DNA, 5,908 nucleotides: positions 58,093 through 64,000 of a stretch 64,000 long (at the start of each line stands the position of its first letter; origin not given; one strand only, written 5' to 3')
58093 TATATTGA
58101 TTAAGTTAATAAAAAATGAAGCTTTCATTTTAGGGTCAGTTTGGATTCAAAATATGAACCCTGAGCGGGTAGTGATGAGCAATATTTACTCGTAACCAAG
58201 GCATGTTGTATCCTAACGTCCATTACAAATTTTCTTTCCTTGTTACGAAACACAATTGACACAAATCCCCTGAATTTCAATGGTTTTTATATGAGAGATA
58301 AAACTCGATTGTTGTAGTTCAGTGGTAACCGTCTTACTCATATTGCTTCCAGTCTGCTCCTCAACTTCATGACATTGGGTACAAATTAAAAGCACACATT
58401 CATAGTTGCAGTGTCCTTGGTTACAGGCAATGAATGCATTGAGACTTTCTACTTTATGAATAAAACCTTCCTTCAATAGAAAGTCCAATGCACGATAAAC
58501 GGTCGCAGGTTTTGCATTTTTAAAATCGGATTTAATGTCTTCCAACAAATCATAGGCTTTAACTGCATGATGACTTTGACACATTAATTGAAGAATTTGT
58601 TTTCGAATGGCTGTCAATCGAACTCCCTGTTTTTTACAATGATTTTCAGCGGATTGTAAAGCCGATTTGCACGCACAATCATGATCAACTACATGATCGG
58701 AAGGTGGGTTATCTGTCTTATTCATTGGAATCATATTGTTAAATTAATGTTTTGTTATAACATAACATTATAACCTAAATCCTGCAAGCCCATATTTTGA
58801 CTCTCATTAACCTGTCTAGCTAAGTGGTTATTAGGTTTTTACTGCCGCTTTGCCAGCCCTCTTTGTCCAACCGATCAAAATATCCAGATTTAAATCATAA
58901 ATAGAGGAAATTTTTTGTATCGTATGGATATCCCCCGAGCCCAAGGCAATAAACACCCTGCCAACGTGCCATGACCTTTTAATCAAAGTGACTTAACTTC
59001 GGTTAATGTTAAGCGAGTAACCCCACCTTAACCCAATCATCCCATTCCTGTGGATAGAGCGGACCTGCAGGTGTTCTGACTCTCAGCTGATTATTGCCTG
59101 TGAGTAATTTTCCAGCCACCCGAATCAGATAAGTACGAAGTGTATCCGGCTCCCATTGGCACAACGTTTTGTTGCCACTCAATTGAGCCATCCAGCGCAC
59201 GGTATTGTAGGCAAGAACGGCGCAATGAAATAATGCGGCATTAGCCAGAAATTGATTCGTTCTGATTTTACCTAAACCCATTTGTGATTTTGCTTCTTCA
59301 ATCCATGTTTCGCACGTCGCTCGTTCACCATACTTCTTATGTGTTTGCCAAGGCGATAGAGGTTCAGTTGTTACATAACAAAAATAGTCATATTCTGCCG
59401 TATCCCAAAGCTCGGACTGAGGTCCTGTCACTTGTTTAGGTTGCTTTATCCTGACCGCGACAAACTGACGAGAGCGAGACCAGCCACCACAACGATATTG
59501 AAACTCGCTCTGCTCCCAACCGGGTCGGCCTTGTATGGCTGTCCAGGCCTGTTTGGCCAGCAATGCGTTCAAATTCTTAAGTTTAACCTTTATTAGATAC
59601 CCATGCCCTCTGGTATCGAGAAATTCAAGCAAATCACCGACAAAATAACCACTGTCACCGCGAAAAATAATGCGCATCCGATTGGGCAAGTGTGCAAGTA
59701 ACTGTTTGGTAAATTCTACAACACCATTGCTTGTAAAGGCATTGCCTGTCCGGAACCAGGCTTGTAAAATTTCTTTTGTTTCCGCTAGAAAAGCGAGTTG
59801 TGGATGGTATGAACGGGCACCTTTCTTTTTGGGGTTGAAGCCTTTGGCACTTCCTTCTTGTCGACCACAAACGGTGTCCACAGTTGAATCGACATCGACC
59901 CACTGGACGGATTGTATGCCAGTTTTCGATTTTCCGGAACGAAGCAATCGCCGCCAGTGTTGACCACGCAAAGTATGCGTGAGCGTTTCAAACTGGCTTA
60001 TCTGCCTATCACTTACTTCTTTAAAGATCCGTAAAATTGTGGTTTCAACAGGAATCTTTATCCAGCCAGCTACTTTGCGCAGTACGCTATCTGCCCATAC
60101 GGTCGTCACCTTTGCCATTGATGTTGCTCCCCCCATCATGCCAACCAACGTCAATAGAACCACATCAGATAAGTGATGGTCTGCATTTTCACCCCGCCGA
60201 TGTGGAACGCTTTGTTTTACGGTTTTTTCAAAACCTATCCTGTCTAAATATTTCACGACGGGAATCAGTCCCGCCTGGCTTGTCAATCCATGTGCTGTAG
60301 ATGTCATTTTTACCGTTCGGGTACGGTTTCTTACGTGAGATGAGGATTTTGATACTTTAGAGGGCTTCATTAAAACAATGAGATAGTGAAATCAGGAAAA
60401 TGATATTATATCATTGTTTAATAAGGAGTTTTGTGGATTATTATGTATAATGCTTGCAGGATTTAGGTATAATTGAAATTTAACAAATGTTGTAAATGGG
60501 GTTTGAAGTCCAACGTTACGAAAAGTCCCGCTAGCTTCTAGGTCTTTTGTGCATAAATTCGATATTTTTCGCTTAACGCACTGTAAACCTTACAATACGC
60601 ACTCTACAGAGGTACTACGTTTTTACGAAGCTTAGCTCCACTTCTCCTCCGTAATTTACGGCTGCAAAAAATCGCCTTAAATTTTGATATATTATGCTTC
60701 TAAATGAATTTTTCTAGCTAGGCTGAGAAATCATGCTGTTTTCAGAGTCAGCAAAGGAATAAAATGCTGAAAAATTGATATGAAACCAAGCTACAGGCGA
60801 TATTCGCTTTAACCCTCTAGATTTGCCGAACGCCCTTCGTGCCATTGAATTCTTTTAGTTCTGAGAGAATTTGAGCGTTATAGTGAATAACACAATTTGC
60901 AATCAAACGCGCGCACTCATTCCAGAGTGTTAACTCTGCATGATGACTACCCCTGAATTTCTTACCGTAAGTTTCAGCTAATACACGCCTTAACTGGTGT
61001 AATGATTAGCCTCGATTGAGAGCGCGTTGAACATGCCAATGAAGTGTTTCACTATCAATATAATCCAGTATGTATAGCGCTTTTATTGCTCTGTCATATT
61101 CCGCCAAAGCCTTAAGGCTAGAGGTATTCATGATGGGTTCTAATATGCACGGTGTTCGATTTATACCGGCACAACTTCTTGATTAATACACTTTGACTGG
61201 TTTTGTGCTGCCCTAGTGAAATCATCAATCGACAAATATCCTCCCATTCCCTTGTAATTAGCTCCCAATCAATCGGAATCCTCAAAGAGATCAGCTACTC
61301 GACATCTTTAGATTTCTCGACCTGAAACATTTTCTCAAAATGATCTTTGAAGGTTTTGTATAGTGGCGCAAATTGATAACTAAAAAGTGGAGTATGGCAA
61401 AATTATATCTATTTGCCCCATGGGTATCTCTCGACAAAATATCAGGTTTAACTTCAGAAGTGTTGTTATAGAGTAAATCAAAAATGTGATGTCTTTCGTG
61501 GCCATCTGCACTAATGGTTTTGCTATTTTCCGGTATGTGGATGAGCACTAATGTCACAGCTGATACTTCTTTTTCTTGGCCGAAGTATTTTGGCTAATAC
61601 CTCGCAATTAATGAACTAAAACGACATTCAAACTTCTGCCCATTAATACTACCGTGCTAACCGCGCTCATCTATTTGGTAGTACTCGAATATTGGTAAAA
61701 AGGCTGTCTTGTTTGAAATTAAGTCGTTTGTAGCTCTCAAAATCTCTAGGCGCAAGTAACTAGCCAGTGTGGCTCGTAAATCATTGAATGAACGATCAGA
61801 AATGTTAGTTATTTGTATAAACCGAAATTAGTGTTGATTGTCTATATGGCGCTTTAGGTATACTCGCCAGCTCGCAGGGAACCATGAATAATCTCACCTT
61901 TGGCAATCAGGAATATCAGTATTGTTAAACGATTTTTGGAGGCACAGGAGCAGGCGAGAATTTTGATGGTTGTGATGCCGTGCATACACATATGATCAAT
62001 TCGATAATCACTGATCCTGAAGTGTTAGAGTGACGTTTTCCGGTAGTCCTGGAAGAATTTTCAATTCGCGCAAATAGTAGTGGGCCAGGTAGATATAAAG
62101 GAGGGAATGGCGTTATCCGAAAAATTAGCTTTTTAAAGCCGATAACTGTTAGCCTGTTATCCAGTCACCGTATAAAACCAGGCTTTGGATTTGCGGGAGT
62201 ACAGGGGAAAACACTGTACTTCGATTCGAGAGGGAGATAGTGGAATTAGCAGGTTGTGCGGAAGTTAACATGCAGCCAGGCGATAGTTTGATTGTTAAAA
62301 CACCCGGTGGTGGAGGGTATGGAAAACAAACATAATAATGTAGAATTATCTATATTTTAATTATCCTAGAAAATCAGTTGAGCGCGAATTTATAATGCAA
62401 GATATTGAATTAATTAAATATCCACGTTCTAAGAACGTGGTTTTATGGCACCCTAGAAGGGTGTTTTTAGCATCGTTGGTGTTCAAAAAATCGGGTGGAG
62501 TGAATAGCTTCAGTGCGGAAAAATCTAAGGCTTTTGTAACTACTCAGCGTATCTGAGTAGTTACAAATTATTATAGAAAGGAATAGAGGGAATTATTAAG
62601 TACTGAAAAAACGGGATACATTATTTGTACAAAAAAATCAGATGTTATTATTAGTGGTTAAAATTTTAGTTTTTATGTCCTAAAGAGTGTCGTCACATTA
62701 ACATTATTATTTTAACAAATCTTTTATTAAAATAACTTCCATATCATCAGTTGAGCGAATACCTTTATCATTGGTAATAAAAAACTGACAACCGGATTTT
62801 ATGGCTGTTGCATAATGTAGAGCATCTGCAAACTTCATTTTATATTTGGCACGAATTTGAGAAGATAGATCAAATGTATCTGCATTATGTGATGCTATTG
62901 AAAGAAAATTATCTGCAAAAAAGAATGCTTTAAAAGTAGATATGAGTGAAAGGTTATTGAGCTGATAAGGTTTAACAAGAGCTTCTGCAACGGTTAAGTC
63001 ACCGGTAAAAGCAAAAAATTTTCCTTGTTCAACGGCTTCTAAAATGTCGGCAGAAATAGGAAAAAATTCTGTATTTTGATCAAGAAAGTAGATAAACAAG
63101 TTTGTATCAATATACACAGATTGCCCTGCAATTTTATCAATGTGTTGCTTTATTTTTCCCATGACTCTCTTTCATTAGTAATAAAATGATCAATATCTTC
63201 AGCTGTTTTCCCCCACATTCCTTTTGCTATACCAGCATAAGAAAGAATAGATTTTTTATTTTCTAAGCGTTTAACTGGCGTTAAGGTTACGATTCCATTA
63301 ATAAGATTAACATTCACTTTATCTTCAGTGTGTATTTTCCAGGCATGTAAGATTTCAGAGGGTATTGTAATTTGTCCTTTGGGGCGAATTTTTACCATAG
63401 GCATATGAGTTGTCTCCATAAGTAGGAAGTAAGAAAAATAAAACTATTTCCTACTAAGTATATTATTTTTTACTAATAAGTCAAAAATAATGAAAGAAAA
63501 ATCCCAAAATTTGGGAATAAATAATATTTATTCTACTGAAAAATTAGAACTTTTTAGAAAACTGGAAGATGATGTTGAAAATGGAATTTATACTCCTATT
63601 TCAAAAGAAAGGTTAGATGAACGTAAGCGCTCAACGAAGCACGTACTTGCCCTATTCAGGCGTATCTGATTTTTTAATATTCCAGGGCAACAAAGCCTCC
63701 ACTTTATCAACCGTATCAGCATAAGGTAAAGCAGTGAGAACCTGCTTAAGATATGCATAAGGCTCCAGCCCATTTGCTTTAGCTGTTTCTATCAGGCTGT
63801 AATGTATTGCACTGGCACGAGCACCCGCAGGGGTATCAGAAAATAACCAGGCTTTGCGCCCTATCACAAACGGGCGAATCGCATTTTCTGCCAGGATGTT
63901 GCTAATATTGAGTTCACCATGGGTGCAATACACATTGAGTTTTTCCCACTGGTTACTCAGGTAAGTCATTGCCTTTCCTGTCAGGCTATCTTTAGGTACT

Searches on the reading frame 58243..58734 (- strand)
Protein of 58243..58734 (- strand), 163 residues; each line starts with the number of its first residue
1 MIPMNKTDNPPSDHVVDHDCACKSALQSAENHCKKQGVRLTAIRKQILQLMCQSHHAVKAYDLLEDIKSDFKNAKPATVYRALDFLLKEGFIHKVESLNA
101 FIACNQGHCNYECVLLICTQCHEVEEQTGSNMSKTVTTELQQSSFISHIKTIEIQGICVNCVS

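Call 3: search_protein_families(library=pfam, proteins=[window:58243-58734:-], max_evalue=0.01)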
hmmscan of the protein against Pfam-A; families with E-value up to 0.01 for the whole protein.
window:58243-58734:- (163 aa): 1 family
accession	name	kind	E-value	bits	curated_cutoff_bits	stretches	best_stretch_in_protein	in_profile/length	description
PF01475.25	FUR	-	7.2e-10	39.5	23.1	1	35-141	1-107/121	Ferric uptake regulator family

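Call 4: search_protein_families(library=ncbifam, proteins=[window:58243-58734:-], max_evalue=0.01)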
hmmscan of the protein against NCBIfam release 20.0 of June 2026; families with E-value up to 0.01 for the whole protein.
window:58243-58734:- (163 aa): 6 families
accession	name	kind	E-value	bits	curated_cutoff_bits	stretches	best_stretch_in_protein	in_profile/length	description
NF008646.0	PRK11639.1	equivalog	7.7e-34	116.8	167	1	23-162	7-147/171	zinc uptake transcriptional repressor Zur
NF051891.1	TransRegFurHelico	equivalog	9.3e-09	35.3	200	1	23-161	8-145/148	ferric iron uptake transcriptional regulator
NF051892.1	TransRegFurBacil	equivalog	1.7e-08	34.6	220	1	25-162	4-144/149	ferric iron uptake transcriptional regulator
NF052545.1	TransRegPerRClab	equivalog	1.5e-07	31.5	180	1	32-161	7-134/138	transcriptional regulator PerR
NF047406.1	TransRegPerRTherm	equivalog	1.9e-07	31.4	200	1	39-161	5-125/130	manganese-dependent transcriptional regulator PerR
NF047462.1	FUR_perox_PerRA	exception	4.5e-05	24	200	1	28-142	7-112/142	peroxide-responsive transcriptional repressor PerRA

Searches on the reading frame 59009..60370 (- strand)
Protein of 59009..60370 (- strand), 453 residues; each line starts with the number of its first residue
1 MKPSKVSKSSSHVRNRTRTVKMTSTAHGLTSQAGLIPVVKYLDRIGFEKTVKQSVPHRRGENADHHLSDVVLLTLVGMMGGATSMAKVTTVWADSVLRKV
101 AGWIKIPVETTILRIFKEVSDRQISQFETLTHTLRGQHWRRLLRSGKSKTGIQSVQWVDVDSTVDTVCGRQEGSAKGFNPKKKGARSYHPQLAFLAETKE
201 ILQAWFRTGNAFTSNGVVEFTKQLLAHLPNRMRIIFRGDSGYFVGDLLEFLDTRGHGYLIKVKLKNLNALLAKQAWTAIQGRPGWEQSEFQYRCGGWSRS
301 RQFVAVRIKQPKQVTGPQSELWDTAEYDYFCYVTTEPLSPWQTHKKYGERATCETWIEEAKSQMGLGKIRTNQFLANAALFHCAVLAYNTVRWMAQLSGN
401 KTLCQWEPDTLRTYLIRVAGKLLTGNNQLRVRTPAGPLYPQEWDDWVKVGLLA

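Call 109: search_protein_families(library=pfam, proteins=[window:59009-60370:-], max_evalue=0.001)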
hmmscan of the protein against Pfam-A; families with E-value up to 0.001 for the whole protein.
window:59009-60370:- (453 aa): 3 families
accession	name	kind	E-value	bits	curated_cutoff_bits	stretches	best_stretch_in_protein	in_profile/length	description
PF13701.12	DDE_Tnp_1_4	-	2.2e-46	158.4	34.7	1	17-434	6-414/435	Transposase DDE domain group 1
PF01609.27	DDE_Tnp_1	-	3e-20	73.3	23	1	158-389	7-199/200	Transposase DDE domain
PF13808.11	DDE_Tnp_1_assoc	-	7e-07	29.7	32.3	1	57-126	10-82/88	DDE_Tnp_1-associated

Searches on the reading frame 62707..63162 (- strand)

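Call 109: search_protein_families(library=pfam, proteins=[window:62707-63162:-], max_evalue=0.001)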
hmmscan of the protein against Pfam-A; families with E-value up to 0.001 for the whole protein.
window:62707-63162:- (151 aa): 2 families
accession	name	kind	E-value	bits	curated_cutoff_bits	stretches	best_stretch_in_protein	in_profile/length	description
PF01850.27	PIN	-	9e-14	52.6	23.6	1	16-139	1-118/120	PIN domain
PF13470.12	PIN_3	-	0.00093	20.4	27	0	16-133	2-114/115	PIN domain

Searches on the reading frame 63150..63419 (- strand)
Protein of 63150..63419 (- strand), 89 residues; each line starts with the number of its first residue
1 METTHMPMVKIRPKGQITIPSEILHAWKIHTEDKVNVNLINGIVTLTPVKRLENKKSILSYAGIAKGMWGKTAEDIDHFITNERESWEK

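Call 109: search_protein_families(library=pfam, proteins=[window:63150-63419:-], max_evalue=0.001)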
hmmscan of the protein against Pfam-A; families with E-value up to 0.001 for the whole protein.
window:63150-63419:- (89 aa): 1 family
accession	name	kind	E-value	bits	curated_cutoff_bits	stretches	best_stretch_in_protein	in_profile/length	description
PF04014.23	MazE_antitoxin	-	0.00086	19.6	24.7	0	9-51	2-45/48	Antidote-toxin recognition MazE, bacterial antitoxin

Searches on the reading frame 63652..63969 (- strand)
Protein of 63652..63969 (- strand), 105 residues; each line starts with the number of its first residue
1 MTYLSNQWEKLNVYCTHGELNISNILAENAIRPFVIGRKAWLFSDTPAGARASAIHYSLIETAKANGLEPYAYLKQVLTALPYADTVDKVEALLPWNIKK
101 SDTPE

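Call 109: search_protein_families(library=pfam, proteins=[window:63652-63969:-], max_evalue=0.001)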
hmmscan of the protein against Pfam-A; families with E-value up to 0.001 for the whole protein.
window:63652-63969:- (105 aa): 2 families
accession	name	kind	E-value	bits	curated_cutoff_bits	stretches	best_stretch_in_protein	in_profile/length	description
PF13817.11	DDE_Tnp_IS66_C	-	2.1e-18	66.6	30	1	58-96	1-39/39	IS66 C-terminal element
PF03050.20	DDE_Tnp_IS66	-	2.1e-14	54.1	23.1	1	1-51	233-283/284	Transposase IS66 family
